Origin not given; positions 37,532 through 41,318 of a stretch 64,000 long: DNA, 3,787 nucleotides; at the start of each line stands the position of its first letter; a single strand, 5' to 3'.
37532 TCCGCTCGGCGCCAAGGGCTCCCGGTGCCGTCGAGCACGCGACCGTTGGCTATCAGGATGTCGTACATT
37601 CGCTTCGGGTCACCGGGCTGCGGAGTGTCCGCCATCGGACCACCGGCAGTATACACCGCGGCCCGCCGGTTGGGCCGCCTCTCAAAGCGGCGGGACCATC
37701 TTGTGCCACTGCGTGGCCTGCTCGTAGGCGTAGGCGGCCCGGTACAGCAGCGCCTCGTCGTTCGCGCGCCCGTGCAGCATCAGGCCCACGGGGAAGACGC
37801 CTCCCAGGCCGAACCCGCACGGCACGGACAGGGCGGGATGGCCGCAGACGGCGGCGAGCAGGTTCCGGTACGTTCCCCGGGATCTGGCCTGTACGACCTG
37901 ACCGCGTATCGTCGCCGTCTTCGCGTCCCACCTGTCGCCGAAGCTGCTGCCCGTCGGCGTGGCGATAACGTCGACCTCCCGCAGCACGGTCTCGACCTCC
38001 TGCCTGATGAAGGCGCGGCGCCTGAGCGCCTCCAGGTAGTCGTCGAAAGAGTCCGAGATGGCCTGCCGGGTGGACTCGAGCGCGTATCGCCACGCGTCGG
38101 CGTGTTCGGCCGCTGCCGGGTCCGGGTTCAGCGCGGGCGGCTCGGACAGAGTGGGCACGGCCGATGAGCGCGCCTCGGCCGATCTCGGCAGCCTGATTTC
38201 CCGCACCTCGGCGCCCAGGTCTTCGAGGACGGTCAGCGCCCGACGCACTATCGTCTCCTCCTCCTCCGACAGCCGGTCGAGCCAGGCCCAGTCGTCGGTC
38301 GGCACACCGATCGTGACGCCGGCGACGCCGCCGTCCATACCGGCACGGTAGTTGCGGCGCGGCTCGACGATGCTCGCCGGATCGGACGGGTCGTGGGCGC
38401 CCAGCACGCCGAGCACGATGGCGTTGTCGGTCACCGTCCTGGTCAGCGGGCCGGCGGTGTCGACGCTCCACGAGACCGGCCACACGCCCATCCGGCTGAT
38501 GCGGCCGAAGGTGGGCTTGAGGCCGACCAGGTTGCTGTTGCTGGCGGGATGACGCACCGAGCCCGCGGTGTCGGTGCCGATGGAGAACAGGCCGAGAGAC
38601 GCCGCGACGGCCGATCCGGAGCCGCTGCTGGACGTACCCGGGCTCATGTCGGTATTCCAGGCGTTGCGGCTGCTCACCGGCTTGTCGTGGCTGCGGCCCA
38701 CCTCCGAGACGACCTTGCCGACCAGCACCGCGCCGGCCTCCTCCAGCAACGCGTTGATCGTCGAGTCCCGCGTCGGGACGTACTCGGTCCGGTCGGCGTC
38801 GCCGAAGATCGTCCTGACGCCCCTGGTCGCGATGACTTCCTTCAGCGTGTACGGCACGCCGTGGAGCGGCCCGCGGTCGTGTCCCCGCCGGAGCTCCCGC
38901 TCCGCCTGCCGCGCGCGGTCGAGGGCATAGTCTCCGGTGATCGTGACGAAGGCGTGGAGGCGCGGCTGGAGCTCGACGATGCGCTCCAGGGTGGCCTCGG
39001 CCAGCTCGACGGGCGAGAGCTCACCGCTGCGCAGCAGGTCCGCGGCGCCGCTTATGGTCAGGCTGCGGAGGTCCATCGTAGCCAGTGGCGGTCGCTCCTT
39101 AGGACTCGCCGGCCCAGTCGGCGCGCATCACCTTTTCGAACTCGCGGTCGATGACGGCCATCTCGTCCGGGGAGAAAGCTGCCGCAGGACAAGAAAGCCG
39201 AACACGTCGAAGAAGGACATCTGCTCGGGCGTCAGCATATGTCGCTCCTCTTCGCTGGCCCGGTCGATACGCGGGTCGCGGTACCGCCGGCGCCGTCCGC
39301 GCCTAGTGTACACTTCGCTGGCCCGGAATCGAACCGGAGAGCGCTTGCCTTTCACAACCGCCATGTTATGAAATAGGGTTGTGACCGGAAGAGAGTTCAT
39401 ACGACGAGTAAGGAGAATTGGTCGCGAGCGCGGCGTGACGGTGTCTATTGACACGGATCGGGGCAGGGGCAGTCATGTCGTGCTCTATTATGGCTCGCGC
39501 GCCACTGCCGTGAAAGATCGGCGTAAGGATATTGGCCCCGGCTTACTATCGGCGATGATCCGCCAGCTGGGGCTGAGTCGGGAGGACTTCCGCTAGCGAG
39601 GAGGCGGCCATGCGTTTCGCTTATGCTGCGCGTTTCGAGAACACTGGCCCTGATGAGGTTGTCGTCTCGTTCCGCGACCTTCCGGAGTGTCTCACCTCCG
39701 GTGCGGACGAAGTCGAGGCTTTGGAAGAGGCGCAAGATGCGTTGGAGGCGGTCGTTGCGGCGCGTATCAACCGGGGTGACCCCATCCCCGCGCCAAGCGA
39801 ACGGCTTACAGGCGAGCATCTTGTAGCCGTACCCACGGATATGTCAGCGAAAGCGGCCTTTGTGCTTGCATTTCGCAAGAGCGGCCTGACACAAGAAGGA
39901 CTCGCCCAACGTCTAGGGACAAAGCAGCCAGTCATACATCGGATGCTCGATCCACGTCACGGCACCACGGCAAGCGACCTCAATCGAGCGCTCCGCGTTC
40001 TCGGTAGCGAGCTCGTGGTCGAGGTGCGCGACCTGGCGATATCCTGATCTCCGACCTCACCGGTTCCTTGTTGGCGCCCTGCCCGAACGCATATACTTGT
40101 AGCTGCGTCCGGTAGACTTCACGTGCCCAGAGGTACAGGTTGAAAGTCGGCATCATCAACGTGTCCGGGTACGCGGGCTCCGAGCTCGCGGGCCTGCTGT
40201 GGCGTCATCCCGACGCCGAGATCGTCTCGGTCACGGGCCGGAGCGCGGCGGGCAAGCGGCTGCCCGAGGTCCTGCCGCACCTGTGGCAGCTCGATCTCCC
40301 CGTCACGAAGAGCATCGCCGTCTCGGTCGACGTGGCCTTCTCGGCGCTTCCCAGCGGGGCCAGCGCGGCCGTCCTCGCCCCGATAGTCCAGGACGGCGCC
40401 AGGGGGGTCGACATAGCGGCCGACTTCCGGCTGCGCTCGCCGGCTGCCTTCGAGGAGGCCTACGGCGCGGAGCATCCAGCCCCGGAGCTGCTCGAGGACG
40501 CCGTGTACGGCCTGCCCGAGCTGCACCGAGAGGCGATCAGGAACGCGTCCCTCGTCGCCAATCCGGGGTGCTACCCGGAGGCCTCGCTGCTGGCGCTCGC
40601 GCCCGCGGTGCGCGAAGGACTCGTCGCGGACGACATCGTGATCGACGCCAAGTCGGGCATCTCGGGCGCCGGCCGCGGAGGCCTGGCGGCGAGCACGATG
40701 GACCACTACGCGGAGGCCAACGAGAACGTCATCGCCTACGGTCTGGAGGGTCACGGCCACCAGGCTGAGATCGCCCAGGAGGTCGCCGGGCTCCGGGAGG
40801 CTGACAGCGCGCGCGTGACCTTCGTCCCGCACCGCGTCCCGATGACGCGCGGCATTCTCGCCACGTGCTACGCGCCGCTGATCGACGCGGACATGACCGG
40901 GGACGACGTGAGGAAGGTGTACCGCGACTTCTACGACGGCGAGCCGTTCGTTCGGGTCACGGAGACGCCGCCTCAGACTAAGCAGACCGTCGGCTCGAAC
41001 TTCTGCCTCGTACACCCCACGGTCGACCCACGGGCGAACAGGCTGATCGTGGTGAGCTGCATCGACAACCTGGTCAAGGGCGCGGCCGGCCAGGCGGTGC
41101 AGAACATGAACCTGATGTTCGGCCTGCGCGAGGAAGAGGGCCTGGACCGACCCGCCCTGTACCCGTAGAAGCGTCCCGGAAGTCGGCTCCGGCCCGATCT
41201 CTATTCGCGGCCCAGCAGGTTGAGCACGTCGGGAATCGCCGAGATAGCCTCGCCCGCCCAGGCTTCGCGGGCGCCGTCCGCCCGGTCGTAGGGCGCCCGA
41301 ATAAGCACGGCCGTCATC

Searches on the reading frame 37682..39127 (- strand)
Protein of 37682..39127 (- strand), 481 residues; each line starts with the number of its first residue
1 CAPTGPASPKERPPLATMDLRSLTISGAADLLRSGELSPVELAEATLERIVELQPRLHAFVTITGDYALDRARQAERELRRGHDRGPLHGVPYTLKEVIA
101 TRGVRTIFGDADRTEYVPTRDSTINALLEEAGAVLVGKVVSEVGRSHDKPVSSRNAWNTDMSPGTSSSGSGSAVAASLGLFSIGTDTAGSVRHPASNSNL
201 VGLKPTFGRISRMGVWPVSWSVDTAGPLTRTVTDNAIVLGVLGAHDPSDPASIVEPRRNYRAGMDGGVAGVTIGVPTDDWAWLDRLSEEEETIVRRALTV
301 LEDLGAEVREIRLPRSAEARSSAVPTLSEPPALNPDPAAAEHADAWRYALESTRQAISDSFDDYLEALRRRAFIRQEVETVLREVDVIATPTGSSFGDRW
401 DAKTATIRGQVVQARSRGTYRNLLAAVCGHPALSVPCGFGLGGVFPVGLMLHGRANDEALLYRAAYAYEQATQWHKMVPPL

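Call 77: search_protein_families(library=pfam, proteins=[window:37682-39127:-], max_evalue=0.0001)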
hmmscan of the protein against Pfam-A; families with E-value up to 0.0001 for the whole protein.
window:37682-39127:- (481 aa): 1 family
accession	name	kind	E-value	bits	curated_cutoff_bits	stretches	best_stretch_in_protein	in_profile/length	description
PF01425.27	Amidase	-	4.4e-82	276.9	27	1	41-461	1-444/445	Amidase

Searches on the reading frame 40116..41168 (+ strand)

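Call 77: search_protein_families(library=pfam, proteins=[window:40116-41168:+], max_evalue=0.0001)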
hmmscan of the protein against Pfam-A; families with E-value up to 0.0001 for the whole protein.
window:40116-41168:+ (350 aa): 3 families
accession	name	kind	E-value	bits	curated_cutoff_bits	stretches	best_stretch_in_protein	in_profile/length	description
PF22698.1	Semialdhyde_dhC_1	-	2.1e-53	181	27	1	152-318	1-165/165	Semialdehyde dehydrogenase, dimerisation domain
PF02774.23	Semialdhyde_dhC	-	1.8e-22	80.9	26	1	161-321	1-184/184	Semialdehyde dehydrogenase, dimerisation domain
PF01118.30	Semialdhyde_dh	-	3.2e-22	79.7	26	1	10-144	1-121/121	Semialdehyde dehydrogenase, NAD binding domain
